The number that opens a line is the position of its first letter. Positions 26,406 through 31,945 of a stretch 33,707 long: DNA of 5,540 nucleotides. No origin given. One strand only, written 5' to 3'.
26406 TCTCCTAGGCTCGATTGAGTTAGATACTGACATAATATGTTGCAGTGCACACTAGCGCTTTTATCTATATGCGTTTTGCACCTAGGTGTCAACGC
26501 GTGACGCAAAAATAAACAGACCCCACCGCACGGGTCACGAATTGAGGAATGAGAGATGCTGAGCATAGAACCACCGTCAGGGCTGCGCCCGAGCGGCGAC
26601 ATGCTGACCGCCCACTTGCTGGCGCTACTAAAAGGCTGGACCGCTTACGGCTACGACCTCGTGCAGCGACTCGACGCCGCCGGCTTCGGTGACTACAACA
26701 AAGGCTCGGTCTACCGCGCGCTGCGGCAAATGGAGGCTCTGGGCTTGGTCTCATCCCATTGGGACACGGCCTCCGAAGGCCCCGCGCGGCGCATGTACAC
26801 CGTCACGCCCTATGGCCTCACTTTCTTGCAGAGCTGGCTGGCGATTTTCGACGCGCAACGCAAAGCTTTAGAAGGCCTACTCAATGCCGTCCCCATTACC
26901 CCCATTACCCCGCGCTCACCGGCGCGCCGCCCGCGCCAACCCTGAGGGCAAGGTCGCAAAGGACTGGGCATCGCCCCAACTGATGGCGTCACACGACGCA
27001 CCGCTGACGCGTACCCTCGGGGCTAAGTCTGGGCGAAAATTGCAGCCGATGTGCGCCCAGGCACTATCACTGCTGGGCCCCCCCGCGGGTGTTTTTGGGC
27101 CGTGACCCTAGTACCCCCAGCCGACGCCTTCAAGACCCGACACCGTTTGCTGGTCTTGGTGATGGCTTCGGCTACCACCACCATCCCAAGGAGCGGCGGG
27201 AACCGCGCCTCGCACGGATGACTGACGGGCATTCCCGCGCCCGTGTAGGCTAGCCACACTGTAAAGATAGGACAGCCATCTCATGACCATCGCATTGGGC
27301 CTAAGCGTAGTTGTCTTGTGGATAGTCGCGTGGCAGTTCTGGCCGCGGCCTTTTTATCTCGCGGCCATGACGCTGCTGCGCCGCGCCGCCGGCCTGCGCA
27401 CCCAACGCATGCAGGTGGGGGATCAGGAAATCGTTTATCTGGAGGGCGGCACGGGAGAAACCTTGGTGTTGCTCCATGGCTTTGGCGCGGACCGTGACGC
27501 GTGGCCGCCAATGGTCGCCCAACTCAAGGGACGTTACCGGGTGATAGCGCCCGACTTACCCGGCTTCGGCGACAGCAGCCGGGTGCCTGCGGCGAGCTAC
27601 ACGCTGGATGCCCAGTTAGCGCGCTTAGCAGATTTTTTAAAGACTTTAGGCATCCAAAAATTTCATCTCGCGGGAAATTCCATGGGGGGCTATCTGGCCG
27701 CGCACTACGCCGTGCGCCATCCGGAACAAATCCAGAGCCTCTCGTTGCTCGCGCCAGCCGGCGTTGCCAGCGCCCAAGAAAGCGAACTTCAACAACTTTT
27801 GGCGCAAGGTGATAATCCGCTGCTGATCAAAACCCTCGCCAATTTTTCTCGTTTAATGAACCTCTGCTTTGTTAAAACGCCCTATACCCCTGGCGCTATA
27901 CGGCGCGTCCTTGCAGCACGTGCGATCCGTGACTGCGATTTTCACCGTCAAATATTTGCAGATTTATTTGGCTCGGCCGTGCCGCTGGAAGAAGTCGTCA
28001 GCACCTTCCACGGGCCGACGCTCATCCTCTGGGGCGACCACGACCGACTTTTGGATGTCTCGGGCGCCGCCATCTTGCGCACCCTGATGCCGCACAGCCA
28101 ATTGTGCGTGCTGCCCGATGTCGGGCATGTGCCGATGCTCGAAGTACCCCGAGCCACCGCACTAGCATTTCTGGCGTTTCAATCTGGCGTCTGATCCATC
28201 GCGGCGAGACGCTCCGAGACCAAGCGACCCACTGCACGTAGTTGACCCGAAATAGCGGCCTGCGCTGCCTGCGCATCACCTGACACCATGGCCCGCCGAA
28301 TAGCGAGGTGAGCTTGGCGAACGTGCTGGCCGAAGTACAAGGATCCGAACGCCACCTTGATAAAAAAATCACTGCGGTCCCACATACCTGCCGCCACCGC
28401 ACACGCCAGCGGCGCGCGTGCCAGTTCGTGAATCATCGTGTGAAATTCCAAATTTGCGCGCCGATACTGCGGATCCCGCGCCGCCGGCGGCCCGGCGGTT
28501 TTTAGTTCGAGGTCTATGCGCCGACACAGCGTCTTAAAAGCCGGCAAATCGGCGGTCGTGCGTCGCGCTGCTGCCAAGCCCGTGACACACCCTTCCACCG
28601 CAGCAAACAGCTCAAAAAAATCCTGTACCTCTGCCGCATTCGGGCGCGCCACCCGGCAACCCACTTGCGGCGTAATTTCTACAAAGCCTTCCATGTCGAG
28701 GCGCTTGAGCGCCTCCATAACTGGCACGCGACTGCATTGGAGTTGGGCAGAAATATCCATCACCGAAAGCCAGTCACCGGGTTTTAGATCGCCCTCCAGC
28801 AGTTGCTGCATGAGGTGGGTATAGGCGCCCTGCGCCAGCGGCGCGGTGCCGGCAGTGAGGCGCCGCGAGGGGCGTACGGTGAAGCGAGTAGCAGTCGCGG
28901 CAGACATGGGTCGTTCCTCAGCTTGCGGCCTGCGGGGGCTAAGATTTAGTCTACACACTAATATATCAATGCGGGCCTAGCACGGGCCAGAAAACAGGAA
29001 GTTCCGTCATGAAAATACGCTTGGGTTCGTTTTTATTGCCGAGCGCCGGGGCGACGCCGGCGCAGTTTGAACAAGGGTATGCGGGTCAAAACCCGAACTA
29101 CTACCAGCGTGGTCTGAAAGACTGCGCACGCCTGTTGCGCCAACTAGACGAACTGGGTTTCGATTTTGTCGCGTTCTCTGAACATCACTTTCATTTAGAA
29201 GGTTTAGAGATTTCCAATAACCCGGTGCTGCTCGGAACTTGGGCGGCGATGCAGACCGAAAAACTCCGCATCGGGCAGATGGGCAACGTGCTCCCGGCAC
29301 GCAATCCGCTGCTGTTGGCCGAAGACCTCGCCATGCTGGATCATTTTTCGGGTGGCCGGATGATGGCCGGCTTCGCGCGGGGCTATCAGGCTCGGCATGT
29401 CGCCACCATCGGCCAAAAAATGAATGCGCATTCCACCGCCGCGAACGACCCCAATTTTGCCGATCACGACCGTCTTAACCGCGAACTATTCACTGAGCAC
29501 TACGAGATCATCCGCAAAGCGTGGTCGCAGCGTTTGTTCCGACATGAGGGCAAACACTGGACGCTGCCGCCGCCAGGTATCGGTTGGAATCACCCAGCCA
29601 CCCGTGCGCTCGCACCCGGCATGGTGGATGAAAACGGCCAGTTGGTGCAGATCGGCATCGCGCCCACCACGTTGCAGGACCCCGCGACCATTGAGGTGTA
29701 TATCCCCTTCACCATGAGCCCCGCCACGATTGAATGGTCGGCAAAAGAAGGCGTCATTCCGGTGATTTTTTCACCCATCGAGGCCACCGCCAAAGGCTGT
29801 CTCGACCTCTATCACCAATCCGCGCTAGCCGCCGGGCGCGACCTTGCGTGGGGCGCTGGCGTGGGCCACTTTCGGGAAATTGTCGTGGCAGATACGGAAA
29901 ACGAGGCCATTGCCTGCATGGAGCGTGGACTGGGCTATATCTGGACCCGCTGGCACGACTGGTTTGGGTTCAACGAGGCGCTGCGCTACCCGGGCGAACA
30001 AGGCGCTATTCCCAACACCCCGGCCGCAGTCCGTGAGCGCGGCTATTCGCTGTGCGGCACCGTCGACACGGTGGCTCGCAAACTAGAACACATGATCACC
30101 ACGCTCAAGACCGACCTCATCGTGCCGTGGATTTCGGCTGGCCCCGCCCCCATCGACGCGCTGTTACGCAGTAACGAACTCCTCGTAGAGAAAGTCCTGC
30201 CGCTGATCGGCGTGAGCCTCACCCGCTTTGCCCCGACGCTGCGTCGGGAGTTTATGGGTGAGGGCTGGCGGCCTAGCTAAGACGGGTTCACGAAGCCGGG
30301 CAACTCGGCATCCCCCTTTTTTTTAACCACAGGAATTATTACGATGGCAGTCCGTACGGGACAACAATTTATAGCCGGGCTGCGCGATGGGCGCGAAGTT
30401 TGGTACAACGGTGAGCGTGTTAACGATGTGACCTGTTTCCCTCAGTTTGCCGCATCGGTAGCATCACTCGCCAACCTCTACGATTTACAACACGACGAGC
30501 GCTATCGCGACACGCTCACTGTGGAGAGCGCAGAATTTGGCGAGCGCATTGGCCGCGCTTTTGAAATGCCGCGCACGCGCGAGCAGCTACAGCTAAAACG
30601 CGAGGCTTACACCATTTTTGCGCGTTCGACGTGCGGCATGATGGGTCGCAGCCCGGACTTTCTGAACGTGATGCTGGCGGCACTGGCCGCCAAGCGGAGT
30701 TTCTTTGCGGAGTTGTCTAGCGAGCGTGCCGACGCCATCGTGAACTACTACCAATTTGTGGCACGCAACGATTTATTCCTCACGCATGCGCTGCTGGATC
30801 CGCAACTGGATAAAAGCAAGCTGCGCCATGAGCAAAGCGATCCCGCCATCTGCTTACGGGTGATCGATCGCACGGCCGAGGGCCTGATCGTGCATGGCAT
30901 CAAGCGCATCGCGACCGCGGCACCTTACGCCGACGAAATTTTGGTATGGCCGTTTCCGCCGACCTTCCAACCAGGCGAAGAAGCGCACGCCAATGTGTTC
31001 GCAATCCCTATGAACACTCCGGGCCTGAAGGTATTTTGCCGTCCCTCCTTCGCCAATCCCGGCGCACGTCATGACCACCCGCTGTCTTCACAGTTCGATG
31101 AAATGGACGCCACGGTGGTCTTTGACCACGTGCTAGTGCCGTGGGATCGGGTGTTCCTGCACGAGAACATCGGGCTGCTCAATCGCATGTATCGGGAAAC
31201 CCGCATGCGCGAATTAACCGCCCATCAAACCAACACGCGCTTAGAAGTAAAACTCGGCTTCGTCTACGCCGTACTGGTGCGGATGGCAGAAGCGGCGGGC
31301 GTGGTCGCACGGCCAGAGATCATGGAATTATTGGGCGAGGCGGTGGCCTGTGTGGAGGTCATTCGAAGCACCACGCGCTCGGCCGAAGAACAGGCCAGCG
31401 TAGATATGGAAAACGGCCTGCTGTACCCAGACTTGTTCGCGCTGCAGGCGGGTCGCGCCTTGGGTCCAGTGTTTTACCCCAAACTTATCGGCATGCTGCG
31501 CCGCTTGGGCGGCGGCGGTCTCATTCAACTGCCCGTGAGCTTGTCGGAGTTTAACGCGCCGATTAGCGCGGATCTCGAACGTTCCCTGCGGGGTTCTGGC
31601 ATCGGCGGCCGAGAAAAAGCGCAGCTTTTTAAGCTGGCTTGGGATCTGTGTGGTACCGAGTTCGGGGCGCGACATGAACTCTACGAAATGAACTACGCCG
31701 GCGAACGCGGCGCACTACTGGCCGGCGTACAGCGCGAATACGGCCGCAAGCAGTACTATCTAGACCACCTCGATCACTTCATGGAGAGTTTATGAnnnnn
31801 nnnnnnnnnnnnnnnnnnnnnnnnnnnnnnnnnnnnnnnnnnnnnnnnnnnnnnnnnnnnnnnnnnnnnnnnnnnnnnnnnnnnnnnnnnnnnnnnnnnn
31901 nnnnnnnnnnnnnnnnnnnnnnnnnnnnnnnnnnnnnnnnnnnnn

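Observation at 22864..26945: Bacillus-style (class IV-like) PHA synthase module in a high-GC genome: PadR regulator, phasin-like gene, hydrolase, short PhaR/E-like subunit, PhaC, GNAT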

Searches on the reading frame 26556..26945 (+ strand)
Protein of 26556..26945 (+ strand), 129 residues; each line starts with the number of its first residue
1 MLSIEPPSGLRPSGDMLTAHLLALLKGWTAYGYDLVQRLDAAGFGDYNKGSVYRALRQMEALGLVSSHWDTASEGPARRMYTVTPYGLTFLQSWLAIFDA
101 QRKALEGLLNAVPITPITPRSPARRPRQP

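Call 3: search_protein_families(library=pfam, proteins=[window:26556-26945:+], max_evalue=0.01)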
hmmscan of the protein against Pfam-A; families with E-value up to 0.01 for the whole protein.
window:26556-26945:+ (129 aa): 1 family
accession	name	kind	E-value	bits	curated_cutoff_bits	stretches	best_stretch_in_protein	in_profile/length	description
PF03551.20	PadR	-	4.2e-17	62.3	27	1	21-92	1-74/75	Transcriptional regulator PadR-like family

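Call 4: search_protein_families(library=ncbifam, proteins=[window:26556-26945:+], max_evalue=0.01)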
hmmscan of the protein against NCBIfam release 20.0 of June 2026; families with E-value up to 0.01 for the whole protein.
window:26556-26945:+ (129 aa): 4 families
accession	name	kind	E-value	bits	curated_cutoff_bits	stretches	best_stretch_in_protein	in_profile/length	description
TIGR02719.1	repress_PhaQ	equivalog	2e-23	83.2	139.35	1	15-107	23-115/138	poly-beta-hydroxybutyrate-responsive repressor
TIGR03433.1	padR_acidobact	paralog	9.6e-09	35.3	101.8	1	21-109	9-99/101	PadR family transcriptional regulator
NF006931.0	PRK09416.1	equivalog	3.7e-06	27.1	112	1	21-109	48-133/135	PadR family transcriptional regulator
NF053635.1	TransRegRv3488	equivalog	0.00012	22.3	140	1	36-93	28-83/98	Rv3488 family transcriptional regulator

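Call 33: search_solved_structures(query=window:26556-26945:+, max_evalue=0.001)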
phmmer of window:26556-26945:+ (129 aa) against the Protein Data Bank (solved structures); distinct sequences matched with E-value up to 0.001: 43.
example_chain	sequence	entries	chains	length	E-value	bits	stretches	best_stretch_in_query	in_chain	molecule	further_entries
2esh_A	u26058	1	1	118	9e-11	45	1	15-108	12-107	conserved hypothetical protein TM0937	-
6abq_B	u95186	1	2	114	6.2e-08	35.8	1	19-92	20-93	PadR family transcriptional regulator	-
6abt_B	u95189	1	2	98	6.4e-08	35.8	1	22-92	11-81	PadR family transcriptional regulator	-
9qbc_A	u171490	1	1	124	1.5e-07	34.6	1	18-110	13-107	PadR-family transcriptional regulator PadR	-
4esb_A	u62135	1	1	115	1.7e-07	34.4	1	19-99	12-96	Transcriptional regulator, PadR family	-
9qbd_A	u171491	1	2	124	7.1e-07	32.4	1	18-110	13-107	PadR-family transcriptional regulator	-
9g51_A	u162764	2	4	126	1.4e-06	31.4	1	18-92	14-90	Transcriptional regulator, PadR-like family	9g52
3f8b_A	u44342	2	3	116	2.2e-06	30.8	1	20-91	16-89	Transcriptional regulator, PadR-like family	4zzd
7qz5_A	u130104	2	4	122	2.5e-06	30.6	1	20-91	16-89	Transcriptional regulator, PadR-like family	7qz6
3f8c_A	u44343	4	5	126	2.6e-06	30.6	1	20-92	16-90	Transcriptional regulator, PadR-like family | Transcriptional regulator PadR family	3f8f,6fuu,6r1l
8qdf_A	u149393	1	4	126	2.9e-06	30.4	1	20-89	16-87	Transcriptional regulator, PadR-like family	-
6i8n_A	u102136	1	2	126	2.9e-06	30.4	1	20-92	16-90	Transcriptional regulator, PadR-like family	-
9h9w_A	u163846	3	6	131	3.3e-06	30.3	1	20-92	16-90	Transcriptional regulator, PadR-like family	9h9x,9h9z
5dym_A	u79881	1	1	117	3.6e-06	30.1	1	21-93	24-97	PadR-family transcriptional regulator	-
9gkr_A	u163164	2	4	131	3.8e-06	30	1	20-89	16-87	Transcriptional regulator, PadR-like family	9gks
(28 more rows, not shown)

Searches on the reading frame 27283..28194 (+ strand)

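Call 51: search_protein_families(library=pfam, proteins=[window:27283-28194:+], max_evalue=0.00001)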
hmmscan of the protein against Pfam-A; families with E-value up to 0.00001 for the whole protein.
window:27283-28194:+ (303 aa): 4 families
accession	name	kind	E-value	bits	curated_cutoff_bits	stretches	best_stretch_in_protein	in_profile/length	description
PF00561.26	Abhydrolase_1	-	2.1e-35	123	25.8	1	60-287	2-243/245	alpha/beta hydrolase fold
PF12697.13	Abhydrolase_6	-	3.5e-26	93.6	26.3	1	61-293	1-215/217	Alpha/beta hydrolase family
PF12146.15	Hydrolase_4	-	6e-16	58.9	27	1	60-287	6-237/239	Serine aminopeptidase, S33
PF10230.15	LIDHydrolase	-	7e-06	26.4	27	0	82-222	30-176/262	Lipid-droplet associated hydrolase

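Call 85: search_protein_families(library=ncbifam, proteins=[window:27283-28194:+], max_evalue=0.00001)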
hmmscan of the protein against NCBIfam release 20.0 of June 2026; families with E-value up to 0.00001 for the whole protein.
window:27283-28194:+ (303 aa): 31 families (the best 25 are shown)
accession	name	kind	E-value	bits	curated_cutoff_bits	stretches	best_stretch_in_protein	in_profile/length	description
NF011457.0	PRK14875.1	equivalog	2.4e-41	142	307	1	36-291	108-360/372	acetoin dehydrogenase dihydrolipoyllysine-residue acetyltransferase subunit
NF051488.1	bifunc_PcaDC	exception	1.4e-28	100.2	390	1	58-299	12-249/375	bifunctional 3-oxoadipate enol-lactonase/4-carboxymuconolactone decarboxylase PcaDC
NF045632.1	hydroxlase_HsaD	equivalog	7.3e-26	90.8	400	1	40-287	14-275/290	4,5:9,10-diseco-3-hydroxy-5,9,17-trioxoandrosta-1(10),2-diene-4-oate hydrolase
TIGR01738.1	bioH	equivalog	6.5e-25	88.2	206.95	1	58-299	3-244/245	pimeloyl-ACP methyl ester esterase BioH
NF050089.1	i_nPHAscl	equivalog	1e-23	83.8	300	1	48-161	7-120/288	intracellular short-chain-length polyhydroxyalkanoate depolymerase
TIGR02427.1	protocat_pcaD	equivalog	1.1e-22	80.6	255.85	1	59-159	14-113/251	3-oxoadipate enol-lactonase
TIGR03695.1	menH_SHCHC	equivalog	4.1e-21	75.5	208.55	1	58-165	2-112/252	2-succinyl-6-hydroxy-2,4-cyclohexadiene-1-carboxylate synthase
NF002938.0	PRK03592.1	equivalog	9.2e-21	74.4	241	1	37-159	9-130/298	haloalkane dehalogenase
TIGR03343.1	biphenyl_bphD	equivalog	1.4e-19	70.4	462.15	1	45-286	17-266/282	2-hydroxy-6-oxo-6-phenylhexa-2,4-dienoate hydrolase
NF051487.1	bifunc_PcaCD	exception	3.3e-18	66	430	1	57-296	171-407/413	bifunctional 4-carboxymuconolactone decarboxylase/3-oxoadipate enol-lactonase PcaCD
TIGR01250.1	pro_imino_pep_2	subfamily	1.3e-15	57.8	167.65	1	55-158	22-129/288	proline iminopeptidase-family hydrolase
TIGR03611.1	RutD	equivalog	2.7e-15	56.5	238.5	1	58-155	13-110/258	pyrimidine utilization protein D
TIGR03056.1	bchO_mg_che_rel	equivalog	6.4e-15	54.9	172.55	1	42-147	10-117/278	alpha/beta fold hydrolase BchO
NF052614.1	AB_fold_OlsI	equivalog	4.3e-14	52.7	385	1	59-288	18-243/272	ornithine lipid biosynthesis O-acyltransferase OlsI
NF007674.0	PRK10349.1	equivalog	5.1e-14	52.5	449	1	56-300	10-253/256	pimeloyl-ACP methyl ester esterase BioH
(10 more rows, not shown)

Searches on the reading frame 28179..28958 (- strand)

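Call 85: search_protein_families(library=ncbifam, proteins=[window:28179-28958:-], max_evalue=0.00001)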
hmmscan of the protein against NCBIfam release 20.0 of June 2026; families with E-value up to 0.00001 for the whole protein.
window:28179-28958:- (259 aa): 4 families
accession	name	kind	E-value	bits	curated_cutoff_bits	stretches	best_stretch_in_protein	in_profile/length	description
TIGR03338.1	phnR_burk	equivalog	1e-14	54.6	271.5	1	48-237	19-203/212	phosphonate utilization associated transcriptional regulator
NF003011.0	PRK03837.1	subfamily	4e-08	33.2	260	0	46-245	19-231/241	transcriptional regulator NanR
NF008576.0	PRK11534.1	equivalog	4.1e-08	33.2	218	1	40-133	7-100/225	DNA-binding transcriptional regulator CsiR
TIGR02018.2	his_ut_repres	equivalog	4.7e-06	26.1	220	1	47-109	6-69/226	histidine utilization transcriptional repressor HutC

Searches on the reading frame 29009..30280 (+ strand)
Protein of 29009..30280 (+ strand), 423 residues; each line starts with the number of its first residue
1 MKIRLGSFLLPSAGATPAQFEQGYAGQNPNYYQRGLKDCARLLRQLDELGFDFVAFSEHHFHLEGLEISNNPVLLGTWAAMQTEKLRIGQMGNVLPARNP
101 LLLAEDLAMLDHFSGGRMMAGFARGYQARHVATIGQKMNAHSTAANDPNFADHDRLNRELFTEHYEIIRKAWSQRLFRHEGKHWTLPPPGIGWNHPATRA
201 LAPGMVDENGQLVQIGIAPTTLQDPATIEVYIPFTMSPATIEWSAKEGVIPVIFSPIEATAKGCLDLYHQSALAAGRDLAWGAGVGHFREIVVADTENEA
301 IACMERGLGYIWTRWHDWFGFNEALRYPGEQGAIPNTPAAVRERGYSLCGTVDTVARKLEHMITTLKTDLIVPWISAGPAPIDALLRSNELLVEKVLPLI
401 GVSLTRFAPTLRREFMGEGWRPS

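Call 85: search_protein_families(library=ncbifam, proteins=[window:29009-30280:+], max_evalue=0.00001)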
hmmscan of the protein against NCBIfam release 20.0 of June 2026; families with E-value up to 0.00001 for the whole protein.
window:29009-30280:+ (423 aa): 14 families
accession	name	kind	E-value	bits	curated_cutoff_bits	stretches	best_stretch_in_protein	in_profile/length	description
TIGR03619.1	F420_Rv2161c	subfamily_domain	7.8e-17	61.7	166.9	1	43-186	4-144/247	TIGR03619 family F420-dependent LLM class oxidoreductase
NF052254.1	luciferase_Alph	exception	4.6e-16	59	600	1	36-142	21-125/354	luciferase subunit alpha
TIGR04027.1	LLM_KPN_01858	hypoth_equivalog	3.3e-14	52.6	412.9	1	45-180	28-146/326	putative FMN-dependent luciferase-like monooxygenase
TIGR03560.1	F420_Rv1855c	subfamily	8e-14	52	231.4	1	35-188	11-155/227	TIGR03560 family F420-dependent LLM class oxidoreductase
TIGR04020.1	seco_metab_LLM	subfamily_domain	3.7e-13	49.3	244.45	1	45-137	27-118/341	MupA/Atu3671 family FMN-dependent luciferase-like monooxygenase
TIGR03858.1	LLM_2I7G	subfamily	1.3e-12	47.4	462.25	1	33-124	22-110/337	Atu2307/SP_0267 family LLM class monooxygenase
TIGR03558.1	oxido_grp_1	subfamily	1.9e-12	47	166.95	1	33-127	16-108/325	MsnO8 family LLM class oxidoreductase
TIGR04036.1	LLM_CE1758_fam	subfamily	1.3e-10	40.6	479.1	1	25-139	17-127/355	CE1758 family FMN-dependent luciferase-like monooxygenase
NF052255.1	luciferase_Beta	exception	2.8e-10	39.8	500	1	46-130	33-115/325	luciferase subunit beta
TIGR03621.1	F420_MSMEG_2516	subfamily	1.5e-09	37.4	213.15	1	36-129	13-99/295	TIGR03621 family F420-dependent LLM class oxidoreductase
TIGR03571.1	lucif_BA3436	subfamily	3.3e-09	36.4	303.9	1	37-172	31-164/304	TIGR03571 family LLM class oxidoreductase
TIGR03559.1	F420_Rv3520c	subfamily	3.2e-08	33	335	1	32-122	8-90/325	LLM class F420-dependent oxidoreductase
TIGR03856.1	F420_MSMEG_2906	subfamily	5.7e-08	32.6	243.7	1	43-139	22-120/249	LLM class F420-dependent oxidoreductase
NF007802.0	PRK10508.1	equivalog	8.3e-08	31.6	540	1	41-134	31-124/335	luciferase-like monooxygenase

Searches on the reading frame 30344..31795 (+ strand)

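Call 85: search_protein_families(library=ncbifam, proteins=[window:30344-31795:+], max_evalue=0.00001)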
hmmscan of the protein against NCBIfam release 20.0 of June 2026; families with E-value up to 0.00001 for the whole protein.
window:30344-31795:+ (483 aa): 2 families
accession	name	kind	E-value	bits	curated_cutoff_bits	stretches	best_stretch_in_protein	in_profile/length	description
TIGR02309.1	HpaB-1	equivalog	1.1e-118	397.3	480.2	1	4-481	2-475/477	4-hydroxyphenylacetate 3-monooxygenase, oxygenase component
TIGR02310.1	HpaB-2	equivalog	1.6e-80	271.3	885.2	1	5-456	14-465/519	4-hydroxyphenylacetate 3-monooxygenase, oxygenase component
